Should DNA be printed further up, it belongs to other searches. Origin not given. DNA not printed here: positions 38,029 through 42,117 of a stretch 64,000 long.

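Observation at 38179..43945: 1262-aa orphan protein downstream of a GmrSD-like nuclease is the best candidate for an undescribed defense component or two-gene module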

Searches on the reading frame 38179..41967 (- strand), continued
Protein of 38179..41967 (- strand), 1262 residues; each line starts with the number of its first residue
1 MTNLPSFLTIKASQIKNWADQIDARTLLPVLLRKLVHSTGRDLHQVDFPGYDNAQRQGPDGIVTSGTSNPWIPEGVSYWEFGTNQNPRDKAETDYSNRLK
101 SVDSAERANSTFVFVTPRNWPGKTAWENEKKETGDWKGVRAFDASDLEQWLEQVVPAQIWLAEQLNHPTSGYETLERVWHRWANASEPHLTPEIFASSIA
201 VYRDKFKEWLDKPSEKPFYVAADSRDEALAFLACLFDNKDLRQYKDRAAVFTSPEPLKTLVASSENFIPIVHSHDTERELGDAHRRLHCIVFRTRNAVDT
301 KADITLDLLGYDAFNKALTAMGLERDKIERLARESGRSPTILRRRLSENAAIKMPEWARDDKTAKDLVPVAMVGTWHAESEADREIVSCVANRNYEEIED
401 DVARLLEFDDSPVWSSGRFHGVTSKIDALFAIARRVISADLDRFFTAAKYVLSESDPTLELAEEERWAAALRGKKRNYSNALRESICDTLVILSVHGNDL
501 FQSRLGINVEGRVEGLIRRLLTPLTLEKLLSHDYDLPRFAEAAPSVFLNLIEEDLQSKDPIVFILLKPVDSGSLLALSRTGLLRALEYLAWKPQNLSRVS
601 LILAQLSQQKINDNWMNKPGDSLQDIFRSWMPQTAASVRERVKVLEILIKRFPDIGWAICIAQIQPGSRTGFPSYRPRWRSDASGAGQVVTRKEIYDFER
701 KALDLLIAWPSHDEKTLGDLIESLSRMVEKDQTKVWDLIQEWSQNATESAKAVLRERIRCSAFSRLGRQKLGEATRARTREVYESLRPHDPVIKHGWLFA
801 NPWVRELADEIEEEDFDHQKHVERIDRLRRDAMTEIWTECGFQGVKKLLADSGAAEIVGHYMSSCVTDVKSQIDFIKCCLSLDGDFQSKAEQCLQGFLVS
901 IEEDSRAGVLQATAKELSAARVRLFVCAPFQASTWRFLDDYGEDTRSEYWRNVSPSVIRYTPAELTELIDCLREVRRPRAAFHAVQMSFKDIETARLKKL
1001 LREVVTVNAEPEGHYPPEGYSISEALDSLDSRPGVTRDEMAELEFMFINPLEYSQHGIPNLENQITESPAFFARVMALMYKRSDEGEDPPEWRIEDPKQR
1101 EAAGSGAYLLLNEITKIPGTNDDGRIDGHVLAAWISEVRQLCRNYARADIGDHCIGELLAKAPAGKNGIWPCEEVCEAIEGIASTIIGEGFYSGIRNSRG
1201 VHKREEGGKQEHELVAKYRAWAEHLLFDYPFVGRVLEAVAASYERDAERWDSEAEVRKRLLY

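Call 40: search_protein_families(library=pfam, alignment_id=A4, max_evalue=0.00001)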
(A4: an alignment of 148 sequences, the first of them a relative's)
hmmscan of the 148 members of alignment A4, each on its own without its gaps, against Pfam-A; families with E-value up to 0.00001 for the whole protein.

A. member 1, L001:6270-6680:- (137 aa): 1 family
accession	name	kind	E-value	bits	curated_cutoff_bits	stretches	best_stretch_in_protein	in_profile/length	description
PF01850.27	PIN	-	3.8e-15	57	23.6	1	3-126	1-118/120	PIN domain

B. families by the number of members that match (of 148 scanned): 88 families (the first 25 are shown)
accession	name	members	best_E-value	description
PF01420.25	Methylase_S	5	5.9e-33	Type I restriction modification DNA specificity domain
PF06114.19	Peptidase_M78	5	8e-18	IrrE N-terminal-like domain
PF00583.31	Acetyltransf_1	3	2.8e-17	Acetyltransferase (GNAT) family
PF13508.13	Acetyltransf_7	3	2.9e-14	Acetyltransferase (GNAT) domain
PF01381.28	HTH_3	3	1.3e-11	Helix-turn-helix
PF20473.4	MmeI_Mtase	2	2.5e-84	MmeI, DNA-methyltransferase domain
PF00118.29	Cpn60_TCP1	2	3.7e-80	TCP-1/cpn60 chaperonin family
PF02384.22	N6_Mtase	2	1e-72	N-6 DNA Methylase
PF09820.16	AAA-ATPase_like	2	4e-67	Predicted AAA-ATPase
PF20466.3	MmeI_TRD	2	3.2e-66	MmeI, target recognition domain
PF00239.26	Resolvase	2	1.1e-40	Resolvase, N terminal domain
PF01555.25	N6_N4_Mtase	2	4e-30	DNA methylase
PF20467.3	MmeI_C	2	2e-29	MmeI, C-terminal domain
PF00166.26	Cpn10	2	5e-24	Chaperonin 10 Kd subunit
PF08011.17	PDDEXK_9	2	7.4e-22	PD-(D/E)XK nuclease superfamily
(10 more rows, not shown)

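Call 41: search_protein_families(library=padloc, alignment_id=A4, max_evalue=1e-8)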
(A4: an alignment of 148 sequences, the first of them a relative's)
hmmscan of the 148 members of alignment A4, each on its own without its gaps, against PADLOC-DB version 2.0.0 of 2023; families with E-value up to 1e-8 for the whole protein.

A. member 1, L001:6270-6680:- (137 aa): 0 families

B. families by the number of members that match (of 148 scanned): 221 families (the first 25 are shown)
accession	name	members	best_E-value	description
PDLC03179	Specificity_I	5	1.3e-135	Type I specificity subunit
PDLC03127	Specificity_I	5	2.9e-107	Type I specificity subunit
PDLC03096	Specificity_I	5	6e-95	Type I specificity subunit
PDLC03196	Specificity_I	5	9e-91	Type I specificity subunit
PDLC03079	Specificity_I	5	1.7e-88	Type I specificity subunit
PDLC03076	Specificity_I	5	5.5e-83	Type I specificity subunit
PDLC03189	Specificity_I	5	3.2e-73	Type I specificity subunit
PDLC04141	capP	5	3.2e-61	capP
PDLC03159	Specificity_I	5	2.4e-60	Type I specificity subunit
PDLC03169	Specificity_I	5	1.8e-59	Type I specificity subunit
PDLC03195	Specificity_I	5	5.8e-51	Type I specificity subunit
PDLC03162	Specificity_I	5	1e-47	Type I specificity subunit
PDLC03109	Specificity_I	5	8.4e-47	Type I specificity subunit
PDLC04137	mad5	5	2.2e-45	mads_5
PDLC03072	Specificity_I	5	2e-44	Type I specificity subunit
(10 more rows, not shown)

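Call 56: find_encoding_contigs(protein=P0106, flank=10000, max_places=2)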
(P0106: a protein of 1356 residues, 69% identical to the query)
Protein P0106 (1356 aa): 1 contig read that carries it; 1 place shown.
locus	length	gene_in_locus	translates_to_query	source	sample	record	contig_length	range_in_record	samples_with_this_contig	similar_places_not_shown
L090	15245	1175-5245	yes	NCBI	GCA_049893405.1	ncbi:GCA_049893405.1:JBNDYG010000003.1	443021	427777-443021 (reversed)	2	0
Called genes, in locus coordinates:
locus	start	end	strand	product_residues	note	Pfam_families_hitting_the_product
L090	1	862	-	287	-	PF00817:IMS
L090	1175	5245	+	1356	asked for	PF01381:HTH_3, PF13560:HTH_31 (weak)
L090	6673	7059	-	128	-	PF26325:YhjD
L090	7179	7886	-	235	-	PF04029:2-ph_phosp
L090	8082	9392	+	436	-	PF00083:Sugar_tr (weak), PF06609:TRI12, PF07690:MFS_1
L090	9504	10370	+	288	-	PF02679:ComA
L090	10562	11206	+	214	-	PF02588:YitT_membrane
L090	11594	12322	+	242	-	PF26965:MimR_N (weak), PF00196:GerE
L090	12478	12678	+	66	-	PF09388:SpoOE-like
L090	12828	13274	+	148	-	PF19371:DUF5946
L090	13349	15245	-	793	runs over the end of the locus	-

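Call 57: find_encoding_contigs(protein=P0093, flank=10000, max_places=2)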
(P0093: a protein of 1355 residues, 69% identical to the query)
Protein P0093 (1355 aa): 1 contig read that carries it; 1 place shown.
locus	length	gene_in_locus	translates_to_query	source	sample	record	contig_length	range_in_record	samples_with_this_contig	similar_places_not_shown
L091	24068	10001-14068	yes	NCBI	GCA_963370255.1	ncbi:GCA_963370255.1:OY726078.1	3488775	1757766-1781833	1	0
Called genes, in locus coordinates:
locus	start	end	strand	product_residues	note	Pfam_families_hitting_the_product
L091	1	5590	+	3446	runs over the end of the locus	PF22352:K319L-like_PKD, PF18911:PKD_4, PF18911:PKD_4, PF22352:K319L-like_PKD, PF05345:He_PIG, PF17963:Big_9, PF17803:Cadherin_4, PF17963:Big_9, +21 more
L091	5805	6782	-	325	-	-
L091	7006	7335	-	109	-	-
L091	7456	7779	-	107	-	PF03795:YCII (weak)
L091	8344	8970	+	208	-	PF07589:PEP_exosort_dom (weak)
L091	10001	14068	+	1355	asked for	PF01381:HTH_3, PF13560:HTH_31 (faint)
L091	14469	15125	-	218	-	-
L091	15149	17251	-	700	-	-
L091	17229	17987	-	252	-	PF01695:IstB_IS21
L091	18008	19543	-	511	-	PF00665:rve, PF22483:Mu-transpos_C_2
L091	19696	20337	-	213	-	-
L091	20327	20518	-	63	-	-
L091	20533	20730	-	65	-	PF05930:Phage_AlpA, PF12728:HTH_17 (weak)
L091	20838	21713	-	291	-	-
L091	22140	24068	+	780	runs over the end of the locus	PF00270:DEAD, PF04851:ResIII, PF18766:SWI2_SNF2, PF00271:Helicase_C (weak), PF08463:EcoEI_R_C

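Call 70: search_protein_families(library=pfam, alignment_id=A6, max_evalue=0.00001)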
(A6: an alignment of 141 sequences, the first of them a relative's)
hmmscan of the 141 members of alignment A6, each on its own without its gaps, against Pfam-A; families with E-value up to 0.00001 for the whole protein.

A. member 1, L050:399-2057:+ (553 aa): 2 families
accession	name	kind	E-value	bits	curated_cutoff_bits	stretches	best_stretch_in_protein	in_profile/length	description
PF20473.4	MmeI_Mtase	-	1.6e-14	54.2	27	1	18-196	61-249/259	MmeI, DNA-methyltransferase domain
PF20466.3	MmeI_TRD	-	5.3e-07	29.6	27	1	374-434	146-206/207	MmeI, target recognition domain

B. families by the number of members that match (of 141 scanned): 85 families (the first 25 are shown)
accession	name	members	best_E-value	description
PF02384.22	N6_Mtase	3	1.4e-107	N-6 DNA Methylase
PF05685.18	Uma2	3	9e-22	Putative restriction endonuclease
PF00282.25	Pyridoxal_deC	2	3.2e-96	Pyridoxal-dependent decarboxylase conserved domain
PF18135.7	Type_ISP_C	2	1e-72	Type ISP C-terminal specificity domain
PF04465.17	DUF499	2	2.9e-36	Protein of unknown function (DUF499)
PF12161.14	HsdM_N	2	3.3e-28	HsdM N-terminal domain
PF06634.17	DUF1156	2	4.3e-27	Protein of unknown function (DUF1156)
PF14355.11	Abi_C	2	2.2e-22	Abortive infection C-terminus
PF13358.12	DDE_3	2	5.7e-21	DDE superfamily endonuclease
PF01420.25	Methylase_S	2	5.6e-19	Type I restriction modification DNA specificity domain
PF13304.12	AAA_21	2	5.5e-18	AAA domain, putative AbiEii toxin, Type IV TA system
PF13565.12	HTH_32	2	2e-16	Homeodomain-like domain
PF07669.17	Eco57I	2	5.7e-13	Eco57I restriction-modification methylase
PF13551.12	HTH_29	2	1.2e-10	Winged helix-turn helix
PF09334.17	tRNA-synt_1g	1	9.3e-139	tRNA synthetases class I (M)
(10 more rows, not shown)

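Call 73: search_protein_families(library=padloc, alignment_id=A7, max_evalue=0.1)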
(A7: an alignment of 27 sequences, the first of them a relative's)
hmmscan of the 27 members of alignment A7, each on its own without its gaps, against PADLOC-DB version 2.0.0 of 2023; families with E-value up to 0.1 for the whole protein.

A. member 1, P0001 (1262 aa): 2 families
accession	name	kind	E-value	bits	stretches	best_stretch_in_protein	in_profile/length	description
PDLC03991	PD-Lambda-4_A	-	0.00042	16.1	1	540-649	562-663/1283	-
PDLC03990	PD-Lambda-4_A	-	0.0014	14.8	1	540-648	222-322/943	-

B. families by the number of members that match (of 27 scanned): 9 families
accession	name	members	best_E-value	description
PDLC03991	PD-Lambda-4_A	12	0.00029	-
PDLC03990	PD-Lambda-4_A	5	0.0009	-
PDLC04133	mad1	4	0.0032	mads_1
PDLC04775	PDC-M69A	2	0.0064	-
PDLC02926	HTH_VI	2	0.0065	-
PDLC04142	capH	2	0.013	capH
PDLC03947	RmrA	1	0.016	-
PDLC02276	AbiEi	1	0.021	AbiEi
PDLC03943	RmrA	1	0.06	-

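Call 81: search_dna_similar(query=window:38182-41967:-, collection=plasmids, mode=protein, max_rows=25)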
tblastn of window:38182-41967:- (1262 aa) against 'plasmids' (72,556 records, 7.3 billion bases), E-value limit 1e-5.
Records with a match: 25; places in all: 25; records where one place covers at least 80% of the query: 20.
Best place of each record, by identity: <60% 25.
By first word of the organism name: Rhizobium 6; Shewanella 3; Cupriavidus 2; Ralstonia 2; Ensifer 1; Halioglobus 1; Paracoccus 1; Aminobacter 1; Thalassospira 1; Acetobacter 1; and 6 more.
By predicted mobility (MOB-suite, as given by PLSDB): conjugative 12; non-mobilizable 8; mobilizable 5.
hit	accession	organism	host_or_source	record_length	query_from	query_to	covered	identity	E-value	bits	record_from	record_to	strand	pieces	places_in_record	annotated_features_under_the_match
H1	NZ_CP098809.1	Ensifer adhaerens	whole organism,soil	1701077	2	1260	100%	40.5%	0e+0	883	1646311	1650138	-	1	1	none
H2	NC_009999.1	Shewanella baltica OS195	-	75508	4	1260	100%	39.4%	0e+0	872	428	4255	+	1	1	HigA family addiction module antitoxin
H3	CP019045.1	Halioglobus pacificus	Pure cultured ...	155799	5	1260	100%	38.4%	0e+0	878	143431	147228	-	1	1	record has no annotation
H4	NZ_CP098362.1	Paracoccus sp. TOH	cell cuture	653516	10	1259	99%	31.8%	2e-142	534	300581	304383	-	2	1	hypothetical protein (x2)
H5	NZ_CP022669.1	Rhizobium leguminosarum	single cell,root nodules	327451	10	1255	99%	30.0%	2e-126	439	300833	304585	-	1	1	helix-turn-helix transcriptional regulator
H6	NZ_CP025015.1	Rhizobium leguminosarum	Lotus corniculatus,Bacteria culture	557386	10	1255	99%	29.6%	4e-132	456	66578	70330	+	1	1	helix-turn-helix transcriptional regulator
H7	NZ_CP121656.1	Rhizobium sp. CB3171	Calliandra calothyrsus,cell culture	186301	10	1255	99%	29.6%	8e-129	447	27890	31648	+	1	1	helix-turn-helix transcriptional regulator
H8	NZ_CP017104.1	Rhizobium gallicum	Phaseolus vulgaris,Whole ...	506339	10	1255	99%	29.2%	2e-125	436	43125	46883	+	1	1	helix-turn-helix transcriptional regulator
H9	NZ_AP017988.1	Aminobacter sp. SS-2016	Lotus japoicus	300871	10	1255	99%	28.3%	6e-120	420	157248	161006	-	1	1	helix-turn-helix transcriptional regulator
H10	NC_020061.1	Rhizobium tropici CIAT 899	Phaseolus vulgaris root nodule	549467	10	1255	99%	28.2%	8e-113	399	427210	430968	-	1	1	helix-turn-helix transcriptional regulator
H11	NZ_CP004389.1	Thalassospira xiamenensis M-5 = DSM 17429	surface seawater from the sea close to ...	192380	10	1257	99%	27.1%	6e-98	353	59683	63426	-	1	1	helix-turn-helix transcriptional regulator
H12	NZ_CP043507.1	Acetobacter vaccinii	cell culture,blue berry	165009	10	1257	99%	26.9%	4e-99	357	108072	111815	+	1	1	helix-turn-helix transcriptional regulator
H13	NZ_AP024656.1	Arthrobacter sp. NicSoilB8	-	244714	10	1255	99%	26.8%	2e-102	367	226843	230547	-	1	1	helix-turn-helix domain-containing protein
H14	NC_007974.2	Cupriavidus metallidurans CH34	-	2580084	10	1260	99%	26.7%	7e-96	347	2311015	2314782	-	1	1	none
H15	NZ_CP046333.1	Cupriavidus metallidurans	sedimentation pond in a zinc factory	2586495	10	1260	99%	26.7%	7e-96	347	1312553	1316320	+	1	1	none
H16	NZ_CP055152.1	Adhaeribacter radiodurans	Cell culture,rhizospheric soil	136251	10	1262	99%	26.0%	1e-111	395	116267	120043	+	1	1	hypothetical protein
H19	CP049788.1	Ralstonia solanacearum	whole organism,isolated from the ...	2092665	10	1258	99%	24.9%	6e-88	323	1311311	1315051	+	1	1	hypothetical protein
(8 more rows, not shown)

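Call 82: search_dna_similar(query=window:38182-41967:-, collection=phages, mode=protein, max_rows=15)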
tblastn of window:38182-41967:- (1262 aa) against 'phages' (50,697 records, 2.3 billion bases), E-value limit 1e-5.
Records with a match: 1; places in all: 1; records where one place covers at least 80% of the query: 0.
Best place of each record, by identity: <60% 1.
By first word of the organism name: Bacteriophage 1.
By host as written in the record: - 1.
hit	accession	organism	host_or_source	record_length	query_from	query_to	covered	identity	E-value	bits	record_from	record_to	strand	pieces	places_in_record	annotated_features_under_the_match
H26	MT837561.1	Bacteriophage sp.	human fecal samples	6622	27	456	34%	27.0%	5e-31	139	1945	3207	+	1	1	record has no annotation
